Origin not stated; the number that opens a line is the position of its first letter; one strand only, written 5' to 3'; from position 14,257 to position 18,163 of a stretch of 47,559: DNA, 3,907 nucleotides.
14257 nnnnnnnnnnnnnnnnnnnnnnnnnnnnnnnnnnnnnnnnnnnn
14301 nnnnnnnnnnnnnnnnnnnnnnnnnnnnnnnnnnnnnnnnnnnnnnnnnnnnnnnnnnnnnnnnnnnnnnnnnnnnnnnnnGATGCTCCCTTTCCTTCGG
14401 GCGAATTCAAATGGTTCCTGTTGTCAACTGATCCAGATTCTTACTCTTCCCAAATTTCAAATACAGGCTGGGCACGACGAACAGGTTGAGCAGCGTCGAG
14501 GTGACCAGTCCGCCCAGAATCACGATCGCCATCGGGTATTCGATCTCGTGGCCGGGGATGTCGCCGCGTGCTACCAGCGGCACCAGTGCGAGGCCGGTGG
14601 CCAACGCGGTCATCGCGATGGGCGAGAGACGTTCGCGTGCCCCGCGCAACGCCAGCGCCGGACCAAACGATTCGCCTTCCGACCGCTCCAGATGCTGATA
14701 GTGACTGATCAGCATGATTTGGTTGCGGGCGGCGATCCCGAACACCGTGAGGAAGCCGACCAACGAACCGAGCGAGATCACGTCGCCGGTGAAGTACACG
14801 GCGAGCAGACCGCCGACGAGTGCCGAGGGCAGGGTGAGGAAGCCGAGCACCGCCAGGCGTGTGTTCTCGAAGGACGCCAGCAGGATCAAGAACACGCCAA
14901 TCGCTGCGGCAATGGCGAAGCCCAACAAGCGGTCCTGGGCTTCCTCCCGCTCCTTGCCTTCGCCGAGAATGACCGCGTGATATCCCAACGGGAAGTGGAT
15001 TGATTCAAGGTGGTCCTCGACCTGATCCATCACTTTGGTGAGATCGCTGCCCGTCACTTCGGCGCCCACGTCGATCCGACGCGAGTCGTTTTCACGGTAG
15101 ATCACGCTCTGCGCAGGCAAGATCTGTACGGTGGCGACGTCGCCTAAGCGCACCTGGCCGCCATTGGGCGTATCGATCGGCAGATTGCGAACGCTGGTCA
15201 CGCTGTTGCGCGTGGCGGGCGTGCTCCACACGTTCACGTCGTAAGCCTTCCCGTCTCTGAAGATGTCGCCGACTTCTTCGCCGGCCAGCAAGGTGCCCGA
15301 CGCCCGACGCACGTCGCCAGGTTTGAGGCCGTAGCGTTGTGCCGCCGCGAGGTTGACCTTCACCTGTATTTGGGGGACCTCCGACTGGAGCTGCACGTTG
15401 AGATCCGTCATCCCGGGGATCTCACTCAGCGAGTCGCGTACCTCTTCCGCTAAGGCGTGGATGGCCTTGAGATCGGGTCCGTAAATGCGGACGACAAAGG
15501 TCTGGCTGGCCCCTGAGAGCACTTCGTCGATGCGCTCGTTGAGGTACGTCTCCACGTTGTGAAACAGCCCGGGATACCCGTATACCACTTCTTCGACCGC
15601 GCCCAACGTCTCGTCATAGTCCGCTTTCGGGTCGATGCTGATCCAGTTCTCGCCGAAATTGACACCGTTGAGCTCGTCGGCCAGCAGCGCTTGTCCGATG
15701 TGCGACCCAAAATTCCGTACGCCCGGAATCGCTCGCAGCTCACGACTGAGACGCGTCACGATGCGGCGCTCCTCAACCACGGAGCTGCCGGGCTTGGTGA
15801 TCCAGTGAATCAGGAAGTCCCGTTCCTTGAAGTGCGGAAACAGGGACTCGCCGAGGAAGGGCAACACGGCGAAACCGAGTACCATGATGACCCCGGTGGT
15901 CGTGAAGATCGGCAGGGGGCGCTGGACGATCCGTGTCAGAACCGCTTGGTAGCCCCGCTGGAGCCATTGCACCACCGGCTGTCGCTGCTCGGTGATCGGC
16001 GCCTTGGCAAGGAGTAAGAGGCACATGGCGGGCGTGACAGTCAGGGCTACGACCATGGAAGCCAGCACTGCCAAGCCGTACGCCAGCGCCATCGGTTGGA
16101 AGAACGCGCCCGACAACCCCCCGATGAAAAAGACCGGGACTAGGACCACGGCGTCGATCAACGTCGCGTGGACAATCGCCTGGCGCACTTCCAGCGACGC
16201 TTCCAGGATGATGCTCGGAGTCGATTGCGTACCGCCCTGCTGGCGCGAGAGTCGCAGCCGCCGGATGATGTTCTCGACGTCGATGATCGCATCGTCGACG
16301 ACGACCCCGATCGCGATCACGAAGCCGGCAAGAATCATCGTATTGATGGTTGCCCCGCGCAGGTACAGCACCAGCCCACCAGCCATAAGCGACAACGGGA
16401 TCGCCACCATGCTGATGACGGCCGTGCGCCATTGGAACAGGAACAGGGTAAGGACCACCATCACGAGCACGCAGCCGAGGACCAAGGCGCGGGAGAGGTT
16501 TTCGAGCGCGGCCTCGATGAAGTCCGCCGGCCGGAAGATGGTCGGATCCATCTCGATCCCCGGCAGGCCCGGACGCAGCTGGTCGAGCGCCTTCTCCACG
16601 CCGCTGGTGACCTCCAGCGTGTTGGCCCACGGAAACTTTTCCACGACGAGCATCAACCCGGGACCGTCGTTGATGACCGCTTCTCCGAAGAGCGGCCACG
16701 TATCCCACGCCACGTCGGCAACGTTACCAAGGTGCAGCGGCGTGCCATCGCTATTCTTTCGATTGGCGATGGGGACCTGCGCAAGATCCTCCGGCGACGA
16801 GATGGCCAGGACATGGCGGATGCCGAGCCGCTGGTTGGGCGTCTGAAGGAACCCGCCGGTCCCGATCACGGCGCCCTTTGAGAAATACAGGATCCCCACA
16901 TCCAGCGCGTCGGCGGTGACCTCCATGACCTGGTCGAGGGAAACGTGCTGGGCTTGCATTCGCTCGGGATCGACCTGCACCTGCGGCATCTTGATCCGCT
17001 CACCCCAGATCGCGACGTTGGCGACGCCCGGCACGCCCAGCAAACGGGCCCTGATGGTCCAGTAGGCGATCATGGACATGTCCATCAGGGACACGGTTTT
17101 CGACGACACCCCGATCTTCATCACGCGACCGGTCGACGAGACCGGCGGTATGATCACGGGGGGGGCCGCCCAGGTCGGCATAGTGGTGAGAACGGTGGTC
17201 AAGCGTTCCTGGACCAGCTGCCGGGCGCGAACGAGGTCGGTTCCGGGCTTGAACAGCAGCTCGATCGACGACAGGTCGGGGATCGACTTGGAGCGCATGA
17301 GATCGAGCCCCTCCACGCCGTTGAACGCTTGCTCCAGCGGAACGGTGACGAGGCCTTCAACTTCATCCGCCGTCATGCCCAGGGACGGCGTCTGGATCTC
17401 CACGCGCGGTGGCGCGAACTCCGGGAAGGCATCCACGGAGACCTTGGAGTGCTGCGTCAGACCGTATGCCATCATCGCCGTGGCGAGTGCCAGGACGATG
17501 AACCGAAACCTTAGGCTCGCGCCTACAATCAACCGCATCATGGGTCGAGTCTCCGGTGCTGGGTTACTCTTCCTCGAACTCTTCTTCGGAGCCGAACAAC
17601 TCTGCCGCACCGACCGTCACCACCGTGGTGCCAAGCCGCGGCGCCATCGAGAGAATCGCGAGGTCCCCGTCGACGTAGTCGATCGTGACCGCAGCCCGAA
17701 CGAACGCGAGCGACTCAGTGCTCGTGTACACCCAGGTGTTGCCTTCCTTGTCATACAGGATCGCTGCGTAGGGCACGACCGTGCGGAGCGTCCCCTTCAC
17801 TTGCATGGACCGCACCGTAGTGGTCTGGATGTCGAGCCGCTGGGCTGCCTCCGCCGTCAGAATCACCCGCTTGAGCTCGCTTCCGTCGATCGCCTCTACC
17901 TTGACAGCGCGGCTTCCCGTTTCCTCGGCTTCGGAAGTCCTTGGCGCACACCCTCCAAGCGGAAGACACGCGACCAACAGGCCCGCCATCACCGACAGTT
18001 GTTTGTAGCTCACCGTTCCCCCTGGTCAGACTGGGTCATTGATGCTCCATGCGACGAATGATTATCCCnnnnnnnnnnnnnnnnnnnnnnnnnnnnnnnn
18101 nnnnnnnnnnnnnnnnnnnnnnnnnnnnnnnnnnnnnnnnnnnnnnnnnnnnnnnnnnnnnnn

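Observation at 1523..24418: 22.9-kb co-directional transport supercluster: two paralogous 'beta-barrel / RND-II / mini-lipoprotein / RND-I' modules flanking a four-module ABC-2 exporter, with no TolC and no full-length adaptor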

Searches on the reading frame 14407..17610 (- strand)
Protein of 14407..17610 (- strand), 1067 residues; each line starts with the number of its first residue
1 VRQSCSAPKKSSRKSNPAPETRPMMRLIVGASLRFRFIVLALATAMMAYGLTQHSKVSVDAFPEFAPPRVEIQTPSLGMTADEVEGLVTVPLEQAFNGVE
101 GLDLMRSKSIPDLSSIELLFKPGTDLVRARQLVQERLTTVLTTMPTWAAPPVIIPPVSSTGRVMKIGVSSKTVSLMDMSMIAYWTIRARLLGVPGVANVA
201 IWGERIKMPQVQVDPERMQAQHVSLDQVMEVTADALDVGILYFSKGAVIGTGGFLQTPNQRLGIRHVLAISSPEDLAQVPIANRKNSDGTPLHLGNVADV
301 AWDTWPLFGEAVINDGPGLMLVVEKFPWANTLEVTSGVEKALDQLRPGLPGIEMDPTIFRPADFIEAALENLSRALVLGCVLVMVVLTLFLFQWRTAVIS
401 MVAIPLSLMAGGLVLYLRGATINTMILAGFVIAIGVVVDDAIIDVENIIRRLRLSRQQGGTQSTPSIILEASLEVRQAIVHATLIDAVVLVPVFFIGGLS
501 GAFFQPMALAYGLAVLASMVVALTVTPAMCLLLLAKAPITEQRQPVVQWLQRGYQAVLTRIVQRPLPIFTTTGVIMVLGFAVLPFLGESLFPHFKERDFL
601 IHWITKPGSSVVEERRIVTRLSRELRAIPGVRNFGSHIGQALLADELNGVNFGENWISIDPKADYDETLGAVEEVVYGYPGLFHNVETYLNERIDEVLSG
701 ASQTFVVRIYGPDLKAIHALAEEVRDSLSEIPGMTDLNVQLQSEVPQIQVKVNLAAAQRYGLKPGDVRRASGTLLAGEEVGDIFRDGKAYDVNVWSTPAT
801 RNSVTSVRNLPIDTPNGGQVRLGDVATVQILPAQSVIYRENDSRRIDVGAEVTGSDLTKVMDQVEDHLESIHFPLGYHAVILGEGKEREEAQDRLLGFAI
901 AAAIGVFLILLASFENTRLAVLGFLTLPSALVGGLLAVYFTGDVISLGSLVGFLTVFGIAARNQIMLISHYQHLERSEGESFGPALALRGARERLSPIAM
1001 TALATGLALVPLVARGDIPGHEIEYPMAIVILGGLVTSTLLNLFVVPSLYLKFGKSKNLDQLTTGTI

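Call 3: search_protein_families(library=pfam, proteins=[window:14407-17610:-], max_evalue=0.01)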
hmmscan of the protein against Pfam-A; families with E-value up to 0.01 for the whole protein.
window:14407-17610:- (1067 aa): 3 families
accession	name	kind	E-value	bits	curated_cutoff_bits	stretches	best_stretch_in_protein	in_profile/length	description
PF00873.25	ACR_tran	-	5.7e-214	713.3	28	1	31-1053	4-1020/1021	AcrB/AcrD/AcrF family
PF03176.21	MMPL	-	9.5e-08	31.8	20.5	1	362-568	135-333/333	MMPL family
PF02355.23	SecD_SecF_C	-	0.0012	18.7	20.5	0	374-524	35-181/189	Protein export membrane protein SecD/SecF, C-terminal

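Call 17: search_protein_families(library=ncbifam, proteins=[window:14407-17610:-], max_evalue=0.01)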
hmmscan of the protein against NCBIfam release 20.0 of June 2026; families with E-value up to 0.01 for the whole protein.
window:14407-17610:- (1067 aa): 16 families
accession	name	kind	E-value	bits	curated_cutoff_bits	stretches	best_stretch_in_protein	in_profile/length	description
TIGR00914.1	2A0601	subfamily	2.1e-162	542.3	701.45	1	24-1052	1-1034/1051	CusA/CzcA family heavy metal efflux RND transporter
NF033617.1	RND_permease_2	subfamily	2.9e-147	492.3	1250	1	40-1053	12-1007/1009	multidrug efflux RND transporter permease subunit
NF000282.2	RND_permease_1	subfamily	7.2e-117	391.7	1250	1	41-1051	13-1025/1029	multidrug efflux RND transporter permease subunit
TIGR00915.1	2A0602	subfamily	2.9e-100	336.7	940.35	1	42-1051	15-1026/1050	efflux RND transporter permease subunit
NF007798.0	PRK10503.1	equivalog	4.8e-78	262.8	1584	1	42-1055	26-1024/1040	MdtB/MuxB family multidrug efflux RND transporter permease subunit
NF007133.0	PRK09579.1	equivalog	5.9e-78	262.5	1763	1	44-1060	19-1009/1017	multidrug efflux RND transporter permease subunit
NF007905.0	PRK10614.1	equivalog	2.7e-77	260.4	1774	1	41-1057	16-1012/1025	multidrug efflux RND transporter permease subunit MdtC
NF007131.0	PRK09577.1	equivalog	1.6e-72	244.6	1768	1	45-1058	18-1027/1045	multidrug efflux RND transporter permease subunit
NF007842.1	PRK10555.1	equivalog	2.2e-69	234.4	1854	2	42-569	15-534/1036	multidrug efflux RND transporter permease AcrD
NF011706.2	PRK15127.1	equivalog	3.6e-61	207.2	2150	2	44-577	18-543/1049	multidrug efflux RND transporter permease subunit AcrB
NF000037.1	RND_perm_OqxB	exception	3.8e-60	203.8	2200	2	43-535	18-500/1050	multidrug efflux RND transporter permease subunit OqxB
TIGR00916.1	2A0604s01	subfamily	5.7e-07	29.4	148.6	1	374-522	92-230/231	SecD/SecF family protein translocase subunit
TIGR00921.1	2A067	subfamily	0.00018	19.7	351.9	1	846-1052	141-345/733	hydrophobe/amphiphile efflux-3 (HAE3) family transporter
NF009580.0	PRK13023.1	equivalog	0.00019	19.8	1153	1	367-527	288-441/775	protein translocase subunit SecDF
NF009583.0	PRK13024.1-3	subfamily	0.0011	17.1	721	1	370-580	279-478/755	protein translocase subunit SecDF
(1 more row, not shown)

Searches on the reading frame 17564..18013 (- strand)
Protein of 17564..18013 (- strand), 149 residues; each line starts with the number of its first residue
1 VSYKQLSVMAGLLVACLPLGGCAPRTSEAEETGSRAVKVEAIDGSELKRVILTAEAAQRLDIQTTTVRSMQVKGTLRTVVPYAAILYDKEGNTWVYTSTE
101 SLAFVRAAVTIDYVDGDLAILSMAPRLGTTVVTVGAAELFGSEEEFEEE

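Call 3: search_protein_families(library=pfam, proteins=[window:17564-18013:-], max_evalue=0.01)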
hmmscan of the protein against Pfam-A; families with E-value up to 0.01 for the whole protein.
window:17564-18013:- (149 aa): 0 families

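Call 17: search_protein_families(library=ncbifam, proteins=[window:17564-18013:-], max_evalue=0.01)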
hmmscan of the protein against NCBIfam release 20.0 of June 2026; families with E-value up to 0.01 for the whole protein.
window:17564-18013:- (149 aa): 0 families

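Call 61: find_homologous_proteins(query=window:17564-18013:-, max_evalue=1e-10)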
Query window:17564-18013:- (149 aa): 327 proteins with E <= 1e-10 among 409 candidates; the best 120 are listed.
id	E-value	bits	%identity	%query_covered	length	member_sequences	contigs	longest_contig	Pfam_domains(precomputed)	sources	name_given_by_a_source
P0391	2.4e-85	301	98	100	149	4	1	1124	-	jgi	-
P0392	6.8e-71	254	84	95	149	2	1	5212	-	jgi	jgi:hypothetical protein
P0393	3.3e-67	242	82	100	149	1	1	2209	-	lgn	-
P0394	3.9e-67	242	81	95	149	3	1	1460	-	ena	-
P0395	5.2e-64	232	77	100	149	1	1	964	-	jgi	jgi:hypothetical protein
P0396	4.6e-57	210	69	95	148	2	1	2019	-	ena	-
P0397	5.5e-57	209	70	95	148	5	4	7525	-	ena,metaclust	metaclust:\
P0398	5.5e-56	206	69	95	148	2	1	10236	-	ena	-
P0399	2.0e-54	201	67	90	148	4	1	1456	-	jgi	-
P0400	3.0e-54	201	66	95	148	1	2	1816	-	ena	-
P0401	7.5e-53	196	65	95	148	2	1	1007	-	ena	-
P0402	1.8e-51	192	66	90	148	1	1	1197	-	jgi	jgi:hypothetical protein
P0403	1.8e-50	188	64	89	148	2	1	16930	-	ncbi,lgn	-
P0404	8.2e-50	186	62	95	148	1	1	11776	-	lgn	-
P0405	1.2e-49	186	63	91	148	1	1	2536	-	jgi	jgi:hypothetical protein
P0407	1.0e-48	183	60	90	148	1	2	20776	-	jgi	jgi:hypothetical protein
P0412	9.2e-46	173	60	90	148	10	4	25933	-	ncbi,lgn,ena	-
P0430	1.2e-41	160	55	96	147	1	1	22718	-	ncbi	-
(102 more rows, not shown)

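Call 62: find_encoding_contigs(protein=P0430, flank=10000, max_places=1)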
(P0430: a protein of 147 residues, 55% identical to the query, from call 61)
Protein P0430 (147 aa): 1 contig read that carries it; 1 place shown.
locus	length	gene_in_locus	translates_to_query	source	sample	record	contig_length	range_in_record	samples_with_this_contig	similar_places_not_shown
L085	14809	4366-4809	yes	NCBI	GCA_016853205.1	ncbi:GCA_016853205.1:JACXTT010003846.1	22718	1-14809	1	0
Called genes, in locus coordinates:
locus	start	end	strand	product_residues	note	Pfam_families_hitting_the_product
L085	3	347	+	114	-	?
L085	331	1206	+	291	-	-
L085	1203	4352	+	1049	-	PF00873:ACR_tran, PF02355:SecD_SecF_C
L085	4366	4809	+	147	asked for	-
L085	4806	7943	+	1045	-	PF00873:ACR_tran, PF02355:SecD_SecF_C (faint), PF03176:MMPL (weak)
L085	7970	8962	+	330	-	PF00005:ABC_tran, PF13304:AAA_21 (faint)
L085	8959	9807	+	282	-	PF01061:ABC2_membrane, PF12679:ABC2_membrane_2, PF13346:ABC2_membrane_5 (weak), PF12698:ABC2_membrane_3 (weak)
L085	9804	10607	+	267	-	PF01061:ABC2_membrane (weak), PF12679:ABC2_membrane_2, PF12698:ABC2_membrane_3 (weak)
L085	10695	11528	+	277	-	PF12679:ABC2_membrane_2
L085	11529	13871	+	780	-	PF12679:ABC2_membrane_2, PF12730:ABC2_membrane_4 (faint), PF12698:ABC2_membrane_3 (weak), PF12679:ABC2_membrane_2, PF12698:ABC2_membrane_3 (weak), PF13346:ABC2_membrane_5 (weak)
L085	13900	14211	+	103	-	PF03413:PepSY (weak)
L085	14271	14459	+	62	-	-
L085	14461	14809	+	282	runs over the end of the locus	-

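Call 63: find_encoding_contigs(protein=P0412, flank=10000, max_places=1)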
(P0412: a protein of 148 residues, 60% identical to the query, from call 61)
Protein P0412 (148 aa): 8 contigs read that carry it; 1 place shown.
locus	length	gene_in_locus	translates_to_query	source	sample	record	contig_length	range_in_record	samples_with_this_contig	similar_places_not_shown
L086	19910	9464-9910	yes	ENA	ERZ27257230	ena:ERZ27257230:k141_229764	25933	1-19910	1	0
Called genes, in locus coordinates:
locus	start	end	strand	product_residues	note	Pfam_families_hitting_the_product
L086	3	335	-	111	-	?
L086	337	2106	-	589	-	PF25323:6TM_PilS (weak), PF07730:HisKA_3, PF13581:HATPase_c_2 (weak), PF02518:HATPase_c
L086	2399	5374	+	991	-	PF19313:DUF5916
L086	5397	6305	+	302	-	-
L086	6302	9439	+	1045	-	PF00873:ACR_tran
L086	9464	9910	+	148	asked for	-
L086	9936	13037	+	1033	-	PF00873:ACR_tran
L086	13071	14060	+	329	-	PF00005:ABC_tran, PF13304:AAA_21 (faint)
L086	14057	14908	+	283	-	PF01061:ABC2_membrane, PF12679:ABC2_membrane_2, PF12730:ABC2_membrane_4 (weak), PF12698:ABC2_membrane_3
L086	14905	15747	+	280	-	PF12679:ABC2_membrane_2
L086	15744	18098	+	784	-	PF01061:ABC2_membrane (weak), PF12679:ABC2_membrane_2, PF12698:ABC2_membrane_3 (faint), PF12679:ABC2_membrane_2, PF13346:ABC2_membrane_5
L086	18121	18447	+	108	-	-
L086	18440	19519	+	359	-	PF16930:Porin_5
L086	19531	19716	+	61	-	-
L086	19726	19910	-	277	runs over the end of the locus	-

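Call 64: find_encoding_contigs(protein=P0407, flank=10000, max_places=1)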
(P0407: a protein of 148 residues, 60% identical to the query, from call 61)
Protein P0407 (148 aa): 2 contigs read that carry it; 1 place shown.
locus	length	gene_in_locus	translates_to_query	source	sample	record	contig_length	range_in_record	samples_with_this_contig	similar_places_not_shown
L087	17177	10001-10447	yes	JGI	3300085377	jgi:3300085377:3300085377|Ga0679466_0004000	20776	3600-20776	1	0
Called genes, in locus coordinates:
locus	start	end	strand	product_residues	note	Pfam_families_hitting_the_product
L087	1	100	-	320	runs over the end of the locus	PF01262:AlaDh_PNT_C (weak), PF02737:3HCDH_N, PF00725:3HCDH (weak)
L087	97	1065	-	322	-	PF01156:IU_nuc_hydro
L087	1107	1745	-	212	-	PF00072:Response_reg, PF00196:GerE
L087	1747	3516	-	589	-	PF25323:6TM_PilS (weak), PF07730:HisKA_3, PF13581:HATPase_c_2, PF02518:HATPase_c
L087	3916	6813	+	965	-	PF19313:DUF5916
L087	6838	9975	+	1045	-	PF00873:ACR_tran, PF02355:SecD_SecF_C (faint)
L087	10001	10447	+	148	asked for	-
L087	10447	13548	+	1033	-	PF00873:ACR_tran, PF02355:SecD_SecF_C (faint)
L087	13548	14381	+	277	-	-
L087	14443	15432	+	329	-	PF00005:ABC_tran, PF13304:AAA_21 (faint)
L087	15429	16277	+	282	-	PF01061:ABC2_membrane, PF12679:ABC2_membrane_2, PF13346:ABC2_membrane_5 (weak), PF12730:ABC2_membrane_4 (weak), PF12698:ABC2_membrane_3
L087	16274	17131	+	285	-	PF12679:ABC2_membrane_2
